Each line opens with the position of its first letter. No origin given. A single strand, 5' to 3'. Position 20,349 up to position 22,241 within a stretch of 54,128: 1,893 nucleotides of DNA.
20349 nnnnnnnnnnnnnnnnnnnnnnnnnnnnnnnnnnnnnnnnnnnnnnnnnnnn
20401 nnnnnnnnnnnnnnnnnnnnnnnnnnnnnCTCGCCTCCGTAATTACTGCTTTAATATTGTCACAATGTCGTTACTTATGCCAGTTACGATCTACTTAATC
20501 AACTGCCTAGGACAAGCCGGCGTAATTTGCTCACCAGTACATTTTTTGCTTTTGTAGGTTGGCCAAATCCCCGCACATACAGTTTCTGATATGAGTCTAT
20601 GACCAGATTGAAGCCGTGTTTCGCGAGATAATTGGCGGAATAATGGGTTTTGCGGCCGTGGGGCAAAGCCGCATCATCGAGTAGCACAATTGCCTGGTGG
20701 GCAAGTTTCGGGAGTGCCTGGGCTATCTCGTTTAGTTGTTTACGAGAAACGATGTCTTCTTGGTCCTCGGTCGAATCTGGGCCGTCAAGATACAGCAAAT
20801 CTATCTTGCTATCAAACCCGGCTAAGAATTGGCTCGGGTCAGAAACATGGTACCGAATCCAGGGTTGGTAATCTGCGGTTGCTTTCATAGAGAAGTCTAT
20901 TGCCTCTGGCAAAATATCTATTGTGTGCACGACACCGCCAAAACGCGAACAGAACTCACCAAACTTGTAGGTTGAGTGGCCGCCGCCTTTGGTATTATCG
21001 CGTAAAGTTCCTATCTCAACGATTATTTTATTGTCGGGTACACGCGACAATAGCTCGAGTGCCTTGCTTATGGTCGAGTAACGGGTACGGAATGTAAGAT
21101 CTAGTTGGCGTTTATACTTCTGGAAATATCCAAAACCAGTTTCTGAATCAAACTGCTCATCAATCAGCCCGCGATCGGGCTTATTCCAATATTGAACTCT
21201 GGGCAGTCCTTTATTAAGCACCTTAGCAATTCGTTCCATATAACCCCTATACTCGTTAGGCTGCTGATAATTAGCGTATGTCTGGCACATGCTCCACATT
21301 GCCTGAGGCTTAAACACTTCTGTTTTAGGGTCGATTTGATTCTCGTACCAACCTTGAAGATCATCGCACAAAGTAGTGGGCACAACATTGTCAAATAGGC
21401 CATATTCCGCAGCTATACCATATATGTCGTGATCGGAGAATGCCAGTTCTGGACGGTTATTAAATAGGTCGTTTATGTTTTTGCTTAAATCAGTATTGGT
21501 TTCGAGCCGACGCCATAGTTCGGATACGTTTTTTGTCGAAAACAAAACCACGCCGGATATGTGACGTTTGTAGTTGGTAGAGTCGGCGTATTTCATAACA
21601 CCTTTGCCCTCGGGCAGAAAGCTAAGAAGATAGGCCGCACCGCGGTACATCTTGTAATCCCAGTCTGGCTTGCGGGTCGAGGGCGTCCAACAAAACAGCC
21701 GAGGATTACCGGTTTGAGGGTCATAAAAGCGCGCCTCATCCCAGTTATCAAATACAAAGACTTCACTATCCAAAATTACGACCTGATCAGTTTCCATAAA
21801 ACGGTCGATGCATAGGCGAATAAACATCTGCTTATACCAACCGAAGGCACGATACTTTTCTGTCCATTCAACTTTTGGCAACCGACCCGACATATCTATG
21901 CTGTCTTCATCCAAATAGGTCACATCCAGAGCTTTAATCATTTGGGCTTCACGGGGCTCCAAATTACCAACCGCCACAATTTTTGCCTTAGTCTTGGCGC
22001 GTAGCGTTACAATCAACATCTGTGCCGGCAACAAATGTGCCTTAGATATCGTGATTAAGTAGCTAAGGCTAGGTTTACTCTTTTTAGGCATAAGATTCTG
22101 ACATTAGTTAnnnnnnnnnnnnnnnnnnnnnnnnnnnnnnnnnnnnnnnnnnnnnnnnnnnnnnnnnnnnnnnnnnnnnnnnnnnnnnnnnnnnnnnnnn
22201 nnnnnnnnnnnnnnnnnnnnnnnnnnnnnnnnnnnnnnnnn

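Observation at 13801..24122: O9a/CPA-style ABC-transporter-dependent glycan pathway with terminal-capping logic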

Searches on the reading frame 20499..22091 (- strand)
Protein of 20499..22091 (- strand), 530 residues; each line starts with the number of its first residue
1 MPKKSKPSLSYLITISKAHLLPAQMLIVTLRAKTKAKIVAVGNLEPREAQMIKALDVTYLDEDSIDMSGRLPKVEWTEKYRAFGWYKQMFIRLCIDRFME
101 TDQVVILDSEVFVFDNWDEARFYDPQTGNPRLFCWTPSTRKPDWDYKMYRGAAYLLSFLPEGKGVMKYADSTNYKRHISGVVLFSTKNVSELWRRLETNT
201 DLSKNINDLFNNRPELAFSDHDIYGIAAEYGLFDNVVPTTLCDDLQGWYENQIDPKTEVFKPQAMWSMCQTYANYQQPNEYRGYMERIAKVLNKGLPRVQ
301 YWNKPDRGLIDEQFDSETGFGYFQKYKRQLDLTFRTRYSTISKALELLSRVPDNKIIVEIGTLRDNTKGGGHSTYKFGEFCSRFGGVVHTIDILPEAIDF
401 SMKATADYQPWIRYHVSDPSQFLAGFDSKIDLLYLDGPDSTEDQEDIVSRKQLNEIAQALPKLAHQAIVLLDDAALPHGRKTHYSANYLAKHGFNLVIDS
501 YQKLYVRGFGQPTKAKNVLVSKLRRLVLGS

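Call 3: search_protein_families(library=pfam, proteins=[window:20499-22091:-], max_evalue=0.01)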
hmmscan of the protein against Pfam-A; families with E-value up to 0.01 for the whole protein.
window:20499-22091:- (530 aa): 2 families
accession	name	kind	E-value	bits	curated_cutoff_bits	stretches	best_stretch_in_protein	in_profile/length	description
PF13578.12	Methyltransf_24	-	4.5e-08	34.3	26.3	1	370-473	7-104/105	Methyltransferase domain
PF20102.4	DUF6492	-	1.6e-05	24.6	22.9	1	78-237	81-222/291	Family of unknown function (DUF6492)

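Call 7: search_protein_families(library=ncbifam, proteins=[window:20499-22091:-], max_evalue=0.001)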
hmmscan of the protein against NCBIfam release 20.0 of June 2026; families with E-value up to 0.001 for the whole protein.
window:20499-22091:- (530 aa): 0 families

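Call 22: search_protein_families(library=pfam, proteins=[window:20499-22091:-], max_evalue=10)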
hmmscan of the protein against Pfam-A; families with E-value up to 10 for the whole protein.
window:20499-22091:- (530 aa): 2 families
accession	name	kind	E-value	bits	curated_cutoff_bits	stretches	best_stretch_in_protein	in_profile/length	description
PF13578.12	Methyltransf_24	-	4.5e-08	34.3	26.3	1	370-473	7-104/105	Methyltransferase domain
PF20102.4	DUF6492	-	1.6e-05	24.6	22.9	1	78-237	81-222/291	Family of unknown function (DUF6492)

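Call 29: search_protein_families(library=ncbifam, proteins=[window:20499-22091:-], max_evalue=0.1)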
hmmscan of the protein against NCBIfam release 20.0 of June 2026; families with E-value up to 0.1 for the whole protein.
window:20499-22091:- (530 aa): 0 families

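Call 53: search_protein_representatives(protein=window:20499-22091:-)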
Query: 530 residues. Proteins with E-value up to 0.001 (for the whole library): 896; up to 1e-10: 275; up to 1e-30: 20. The best 150 are listed.
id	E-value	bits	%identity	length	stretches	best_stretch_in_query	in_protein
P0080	1.3e-213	726.5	62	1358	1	6-513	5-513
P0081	1.8e-206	703.0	61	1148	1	2-508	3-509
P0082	7.9e-200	681.0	59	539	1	7-515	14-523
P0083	1.4e-156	538.3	50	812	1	25-520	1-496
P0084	1.8e-132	458.8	44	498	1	9-508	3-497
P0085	1.3e-126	439.5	61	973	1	8-318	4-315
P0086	3.5e-119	414.9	62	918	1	8-297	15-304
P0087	9.9e-118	410.1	61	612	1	5-305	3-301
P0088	9.5e-113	393.7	58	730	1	6-299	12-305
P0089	2.9e-105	369.0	60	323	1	28-297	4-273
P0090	3.2e-104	365.6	58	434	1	21-300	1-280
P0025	3.4e-93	329.2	57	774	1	39-305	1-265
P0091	4.3e-88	312.3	49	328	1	208-515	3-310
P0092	7.7e-76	271.9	47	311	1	3-299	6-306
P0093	5.2e-68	246.0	55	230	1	300-516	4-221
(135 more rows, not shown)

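Call 54: search_protein_families(library=pfam, proteins=[P0080, P0081, P0083, P0085, P0086, P0087, P0088], max_evalue=0.001)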
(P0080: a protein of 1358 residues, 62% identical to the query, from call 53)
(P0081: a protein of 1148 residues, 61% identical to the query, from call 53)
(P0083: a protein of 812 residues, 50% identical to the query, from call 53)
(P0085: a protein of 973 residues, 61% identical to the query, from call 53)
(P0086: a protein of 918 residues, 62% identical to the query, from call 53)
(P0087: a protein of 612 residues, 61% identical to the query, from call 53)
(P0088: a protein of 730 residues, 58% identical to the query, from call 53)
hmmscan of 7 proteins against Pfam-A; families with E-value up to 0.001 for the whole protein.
P0080 (1358 aa): 13 families
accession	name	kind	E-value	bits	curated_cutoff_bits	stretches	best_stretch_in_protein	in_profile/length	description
PF13692.12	Glyco_trans_1_4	-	3.1e-19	70.1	27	1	1052-1183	2-139/142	Glycosyl transferases group 1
PF00534.26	Glycos_transf_1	-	1.2e-17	64.5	26.4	1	1050-1183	14-155/172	Glycosyl transferases group 1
PF13578.12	Methyltransf_24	-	2.4e-07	32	26.3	1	370-473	7-104/105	Methyltransferase domain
PF13847.12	Methyltransf_31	-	3e-07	30.6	27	1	568-670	2-102/145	Methyltransferase domain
PF08242.18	Methyltransf_12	-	2.5e-05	25.3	30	1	574-667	1-90/98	Methyltransferase domain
PF13649.12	Methyltransf_25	-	7.3e-05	23.8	27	0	573-664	1-88/97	Methyltransferase domain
PF13439.12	Glyco_transf_4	-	8.4e-05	23.1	28.5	0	883-1028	3-166/170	Glycosyltransferase Family 4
PF13489.12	Methyltransf_23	-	0.00012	22.3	27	0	566-670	19-109/164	Methyltransferase domain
PF01135.25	PCMT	-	0.00016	22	20.3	1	561-636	67-141/210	Protein-L-isoaspartate(D-aspartate) O-methyltransferase (PCMT)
PF13524.12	Glyco_trans_1_2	-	0.00024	21.5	25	1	1073-1180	6-108/144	Glycosyl transferase-like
PF02390.23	Methyltransf_4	-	0.00038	20.4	24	1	571-630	3-61/173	Putative methyltransferase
PF08241.18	Methyltransf_11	-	0.00043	21.3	21.2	0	574-668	1-86/95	Methyltransferase domain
PF20706.3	GT4-conflict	-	0.00079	19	26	0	1113-1150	272-309/385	Family 4 Glycosyltransferase in conflict systems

P0081 (1148 aa): 12 families
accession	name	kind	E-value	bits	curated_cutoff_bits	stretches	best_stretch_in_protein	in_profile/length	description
PF13649.12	Methyltransf_25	-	7.8e-15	55.8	27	1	579-665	1-86/97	Methyltransferase domain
PF08241.18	Methyltransf_11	-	4.1e-13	50.2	21.2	1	580-660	1-76/95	Methyltransferase domain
PF13847.12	Methyltransf_31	-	7e-13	48.9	27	1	577-656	5-87/145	Methyltransferase domain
PF08242.18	Methyltransf_12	-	1.3e-09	39.1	30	1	580-663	1-83/98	Methyltransferase domain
PF13578.12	Methyltransf_24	-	3.5e-08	34.7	26.3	1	370-474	4-104/105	Methyltransferase domain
PF20102.4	DUF6492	-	5.7e-08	32.6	22.9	1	48-244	50-228/291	Family of unknown function (DUF6492)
PF03848.20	TehB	-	7.1e-07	29.3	20.4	1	571-683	26-131/193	Tellurite resistance protein TehB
PF13489.12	Methyltransf_23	-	1.2e-06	28.8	27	1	569-657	16-95/164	Methyltransferase domain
PF00069.31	Pkinase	-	1.3e-05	25.2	31.7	1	815-889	67-144/263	Protein kinase domain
PF01636.29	APH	-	1.9e-05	25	23.2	0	864-890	170-197/239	Phosphotransferase enzyme family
PF01163.29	RIO1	-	4e-05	23.7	22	1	788-889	55-150/187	RIO domain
PF03109.22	ABC1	-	0.00046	19.8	22.9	1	819-896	141-220/244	ABC1 atypical kinase-like domain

P0083 (812 aa): 8 families
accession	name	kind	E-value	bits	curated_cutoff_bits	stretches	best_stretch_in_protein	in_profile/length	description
PF08241.18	Methyltransf_11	-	1.5e-10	42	21.2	1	577-682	1-95/95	Methyltransferase domain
PF13649.12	Methyltransf_25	-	3.1e-10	41.1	27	1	577-678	2-97/97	Methyltransferase domain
PF13847.12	Methyltransf_31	-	7.2e-10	39.2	27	1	572-686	3-113/145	Methyltransferase domain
PF08242.18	Methyltransf_12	-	1.2e-09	39.2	30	1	577-680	1-98/98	Methyltransferase domain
PF20102.4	DUF6492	-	3.9e-08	33.2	22.9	1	21-210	48-220/291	Family of unknown function (DUF6492)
PF13489.12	Methyltransf_23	-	5.1e-08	33.3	27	1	570-737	20-162/164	Methyltransferase domain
PF13578.12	Methyltransf_24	-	1.1e-07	33.1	26.3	1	345-449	3-104/105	Methyltransferase domain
PF00398.26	RrnaAD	-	2.4e-06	27.3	24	1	564-629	22-87/263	Ribosomal RNA adenine dimethylase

P0085 (973 aa): 9 families
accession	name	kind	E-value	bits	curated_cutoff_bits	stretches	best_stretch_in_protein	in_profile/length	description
PF13847.12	Methyltransf_31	-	1.3e-11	44.8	27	1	379-459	5-88/145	Methyltransferase domain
PF13649.12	Methyltransf_25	-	3.3e-09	37.8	27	1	381-465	1-83/97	Methyltransferase domain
PF08241.18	Methyltransf_11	-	5e-08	33.9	21.2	1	382-458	1-73/95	Methyltransferase domain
PF13489.12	Methyltransf_23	-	1.4e-07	31.8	27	1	362-460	7-96/164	Methyltransferase domain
PF08242.18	Methyltransf_12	-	2.7e-07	31.7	30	1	382-474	1-88/98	Methyltransferase domain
PF20102.4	DUF6492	-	5.6e-06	26.1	22.9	1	78-232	85-221/291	Family of unknown function (DUF6492)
PF08003.17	Methyltransf_9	-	7.4e-05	22.3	23.8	1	365-484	105-218/315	Protein of unknown function (DUF1698)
PF03848.20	TehB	-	0.00038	20.4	20.4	1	376-458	29-108/193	Tellurite resistance protein TehB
PF13679.12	Methyltransf_32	-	0.00046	20.6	27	0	377-452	25-108/143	Methyltransferase domain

P0086 (918 aa): 9 families
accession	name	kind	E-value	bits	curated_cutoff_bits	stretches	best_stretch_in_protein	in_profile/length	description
PF13649.12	Methyltransf_25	-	6e-11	43.3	27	1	388-472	1-84/97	Methyltransferase domain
PF13847.12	Methyltransf_31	-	1.6e-10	41.2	27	1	386-467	5-89/145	Methyltransferase domain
PF08241.18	Methyltransf_11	-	1.8e-09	38.6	21.2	1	389-468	1-76/95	Methyltransferase domain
PF13489.12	Methyltransf_23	-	4.3e-09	36.7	27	1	366-506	4-130/164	Methyltransferase domain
PF08242.18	Methyltransf_12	-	9.6e-08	33.1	30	1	389-469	1-82/98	Methyltransferase domain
PF02183.23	HALZ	-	6e-06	26.7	28.1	0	840-872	9-41/43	Homeobox associated leucine zipper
PF01163.29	RIO1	-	0.00024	21.2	22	0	601-699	54-148/187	RIO domain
PF20102.4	DUF6492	-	0.00024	20.7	22.9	1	40-237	38-214/291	Family of unknown function (DUF6492)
PF23404.1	FAZ1_C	-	0.0004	20.9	27.6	0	842-867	1-26/35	FAZ1, C-terminal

P0087 (612 aa): 8 families
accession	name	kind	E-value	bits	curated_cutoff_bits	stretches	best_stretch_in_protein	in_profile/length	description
PF00398.26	RrnaAD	-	1.2e-09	38.1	24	1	363-441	21-103/263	Ribosomal RNA adenine dimethylase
PF20102.4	DUF6492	-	5.8e-08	32.6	22.9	1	42-252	47-240/291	Family of unknown function (DUF6492)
PF08241.18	Methyltransf_11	-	7.1e-08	33.4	21.2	1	377-481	1-94/95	Methyltransferase domain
PF13489.12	Methyltransf_23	-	3.2e-07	30.7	27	1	370-538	20-163/164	Methyltransferase domain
PF08242.18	Methyltransf_12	-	8.5e-07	30.1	30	1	377-480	1-98/98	Methyltransferase domain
PF13649.12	Methyltransf_25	-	1.3e-06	29.4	27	1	377-448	2-77/97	Methyltransferase domain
PF05175.20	MTS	-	0.00052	20.1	23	0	372-491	31-147/170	Methyltransferase small domain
PF05219.18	DREV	-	0.00061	19.4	26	0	371-441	93-157/265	DREV methyltransferase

P0088 (730 aa): 0 families

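Call 60: predict_structure(alignment_id=A3)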
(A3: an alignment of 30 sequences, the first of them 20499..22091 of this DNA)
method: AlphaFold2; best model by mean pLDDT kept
length: 530 residues; sequences in the alignment: 30
mean_pLDDT: 92.7   pTM: 0.89
mean pLDDT of the five models: 92.7, 92.3, 91.6, 91.1, 91.1
residues with pLDDT >= 90: 440; 70-90: 65; 50-70: 11; < 50: 14
segments of 3 or more residues with pLDDT < 50: 515-517, 519-525
pLDDT, mean of each block of 10 residues (from residue 1): 75 96 97 97 96 97 96 91 94 98 98 98 96 90 86 97 95 90 98 98 97 95 97 98 91 86 95 94 97 95 95 93 96 93 97 94 95 97 97 97 97 98 98 92 88 97 98 80 93 97 94 51 49
secondary structure, 60 per line:
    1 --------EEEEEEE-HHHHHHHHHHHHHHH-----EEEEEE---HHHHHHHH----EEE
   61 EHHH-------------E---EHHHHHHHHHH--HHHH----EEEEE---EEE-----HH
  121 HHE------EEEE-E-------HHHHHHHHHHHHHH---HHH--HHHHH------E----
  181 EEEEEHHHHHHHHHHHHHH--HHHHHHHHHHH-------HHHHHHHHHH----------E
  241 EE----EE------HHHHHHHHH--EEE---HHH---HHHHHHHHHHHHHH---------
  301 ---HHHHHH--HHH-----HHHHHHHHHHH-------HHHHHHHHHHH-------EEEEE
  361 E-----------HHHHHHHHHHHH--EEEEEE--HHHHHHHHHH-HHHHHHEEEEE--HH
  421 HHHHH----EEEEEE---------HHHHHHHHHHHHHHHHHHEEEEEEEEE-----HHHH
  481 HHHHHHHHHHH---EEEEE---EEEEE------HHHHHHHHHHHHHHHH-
elements in order: E9-15 H17-31 E37-42 H46-53 E58-61 H83-92 H95-98 E103-107 E111-113 H119-122 E130-133 H143-156 H165-169 E181-185 H186-199 H202-212 H220-229 E240-242 H255-263 E266-268 H278-291 H304-309 H320-330 H338-348 E356-361 H373-384 E387-392 H395-404 H406-411 E412-416 H419-425 E430-435 H445-462 E463-471 H477-491 E495-499 E503-507 H514-529

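Call 64: fold_search(model_id=the predicted structure, library=pdb)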
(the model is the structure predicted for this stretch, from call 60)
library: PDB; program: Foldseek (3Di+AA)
matches with E <= 10: 1581; with E <= 0.001: 400
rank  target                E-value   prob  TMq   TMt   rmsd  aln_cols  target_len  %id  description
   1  6g80_A                4.2e-08  1.00  0.28  0.64   5.7       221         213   17  Structure of Mycobacterium hassiacum MeT1 from orthorhombic crystals. (released 2019-01-16)
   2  5gvw_A                5.8e-08  1.00  0.27  0.35  18.9       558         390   12  Crystal structure of the apo-form glycosyltransferase GlyE in Streptococcus pneumoniae TIGR4 (released 2017-03-01)
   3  5gvw_B                1.6e-07  1.00  0.26  0.34  14.4       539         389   10  Crystal structure of the apo-form glycosyltransferase GlyE in Streptococcus pneumoniae TIGR4 (released 2017-03-01)
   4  5gvw_C                1.8e-07  1.00  0.20  0.25  20.4       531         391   10  Crystal structure of the apo-form glycosyltransferase GlyE in Streptococcus pneumoniae TIGR4 (released 2017-03-01)
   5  5gvv_F                2.2e-07  1.00  0.23  0.30  19.2       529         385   10  Crystal structure of the glycosyltransferase GlyE in Streptococcus pneumoniae TIGR4 (released 2017-03-01)
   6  5gvv_A                2.2e-07  1.00  0.21  0.26  14.7       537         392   10  Crystal structure of the glycosyltransferase GlyE in Streptococcus pneumoniae TIGR4 (released 2017-03-01)
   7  5gvw_D                2.7e-07  1.00  0.29  0.37  15.1       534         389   11  Crystal structure of the apo-form glycosyltransferase GlyE in Streptococcus pneumoniae TIGR4 (released 2017-03-01)
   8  6g80_B                6.8e-07  1.00  0.28  0.60   5.7       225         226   16  Structure of Mycobacterium hassiacum MeT1 from orthorhombic crystals. (released 2019-01-16)
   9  6g80_M                8.9e-07  1.00  0.25  0.57   5.7       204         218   18  Structure of Mycobacterium hassiacum MeT1 from orthorhombic crystals. (released 2019-01-16)
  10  6g80_C                1.4e-06  1.00  0.28  0.63   5.7       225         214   16  Structure of Mycobacterium hassiacum MeT1 from orthorhombic crystals. (released 2019-01-16)
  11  6g7d                  1.5e-06  1.00  0.28  0.61   5.6       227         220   17  Structure of MeT1 from Mycobacterium hassiacum in complex with SAM and glycerol. (released 2019-01-16)
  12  6eqj                  1.5e-06  1.00  0.31  0.60   6.0       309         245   12  Crystal Structure of Human Glycogenin-1 (GYG1) Tyr195pIPhe mutant, apo form (released 2017-12-20)
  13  3rmw                  1.8e-06  1.00  0.29  0.56   7.1       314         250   12  Crystal Structure of Human Glycogenin-1 (GYG1) T83M mutant complexed with manganese and UDP-glucose (released 2011-05-11)
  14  7zkc_A                1.8e-06  1.00  0.32  0.53   8.9       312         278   16  Catalytic domain of UDP-Glucose Glycoprotein Glucosyltransferase from Chaetomium thermophilum (apo form) (released 2022-04-20)
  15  3lby_A                1.9e-06  1.00  0.24  0.63   4.2       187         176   12  Crystal structure of SMU.1697c, a putative methyltransferase from streptococcus mutans in complex with SAH (released 2011-01-12)
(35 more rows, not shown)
